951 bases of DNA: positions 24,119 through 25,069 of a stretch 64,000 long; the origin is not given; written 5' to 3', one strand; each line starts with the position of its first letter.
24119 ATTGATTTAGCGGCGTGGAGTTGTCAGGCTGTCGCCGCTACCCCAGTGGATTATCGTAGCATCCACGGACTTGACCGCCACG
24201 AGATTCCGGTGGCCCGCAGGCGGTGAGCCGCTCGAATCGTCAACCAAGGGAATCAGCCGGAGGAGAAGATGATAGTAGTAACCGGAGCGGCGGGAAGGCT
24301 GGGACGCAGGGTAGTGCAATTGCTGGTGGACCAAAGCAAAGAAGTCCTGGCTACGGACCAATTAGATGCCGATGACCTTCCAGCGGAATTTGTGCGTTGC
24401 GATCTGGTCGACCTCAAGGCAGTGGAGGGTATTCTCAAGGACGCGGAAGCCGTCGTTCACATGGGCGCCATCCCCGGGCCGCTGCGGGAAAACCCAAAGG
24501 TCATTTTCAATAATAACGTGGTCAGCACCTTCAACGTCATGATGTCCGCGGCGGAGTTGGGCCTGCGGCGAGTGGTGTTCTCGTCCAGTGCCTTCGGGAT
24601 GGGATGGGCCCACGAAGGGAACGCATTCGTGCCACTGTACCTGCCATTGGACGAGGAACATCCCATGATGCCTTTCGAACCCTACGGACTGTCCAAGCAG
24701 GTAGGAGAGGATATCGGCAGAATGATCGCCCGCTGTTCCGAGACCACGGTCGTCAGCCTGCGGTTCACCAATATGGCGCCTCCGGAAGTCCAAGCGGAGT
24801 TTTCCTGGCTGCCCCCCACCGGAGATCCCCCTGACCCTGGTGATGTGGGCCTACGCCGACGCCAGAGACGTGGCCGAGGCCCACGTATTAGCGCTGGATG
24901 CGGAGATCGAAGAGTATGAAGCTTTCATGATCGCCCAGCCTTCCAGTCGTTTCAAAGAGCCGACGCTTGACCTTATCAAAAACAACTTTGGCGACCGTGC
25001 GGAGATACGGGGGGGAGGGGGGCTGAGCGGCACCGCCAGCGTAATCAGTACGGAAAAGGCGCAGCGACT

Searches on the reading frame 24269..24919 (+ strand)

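Call 67: search_protein_families(library=pfam, proteins=[window:24269-24919:+], max_evalue=0.001)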
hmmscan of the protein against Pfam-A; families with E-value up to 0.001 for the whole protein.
window:24269-24919:+ (216 aa): 8 families
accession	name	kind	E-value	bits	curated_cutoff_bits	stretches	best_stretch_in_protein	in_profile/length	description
PF01370.27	Epimerase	-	5.6e-25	88.6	20.9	1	2-173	1-176/240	NAD dependent epimerase/dehydratase family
PF16363.11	GDP_Man_Dehyd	-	1.4e-13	51.5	27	1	4-178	2-192/332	GDP-mannose 4,6 dehydratase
PF01073.25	3Beta_HSD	-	1.2e-11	44.6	22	1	3-148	1-155/280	3-beta hydroxysteroid dehydrogenase/isomerase family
PF13460.12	NAD_binding_10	-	6.1e-08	33.2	27.2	1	6-108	1-99/184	NAD(P)H-binding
PF04321.23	RmlD_sub_bind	-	1.4e-06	28.1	27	1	2-149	3-135/287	RmlD substrate binding domain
PF07993.18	NAD_binding_4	-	2.4e-05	24.1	20.1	0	54-156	84-194/258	Male sterility protein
PF02719.21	Polysacc_synt_2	-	2.5e-05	24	20.2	0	2-106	1-127/293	Polysaccharide biosynthesis protein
PF05368.20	NmrA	-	0.0009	19.4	27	0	2-106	5-106/298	NmrA-like family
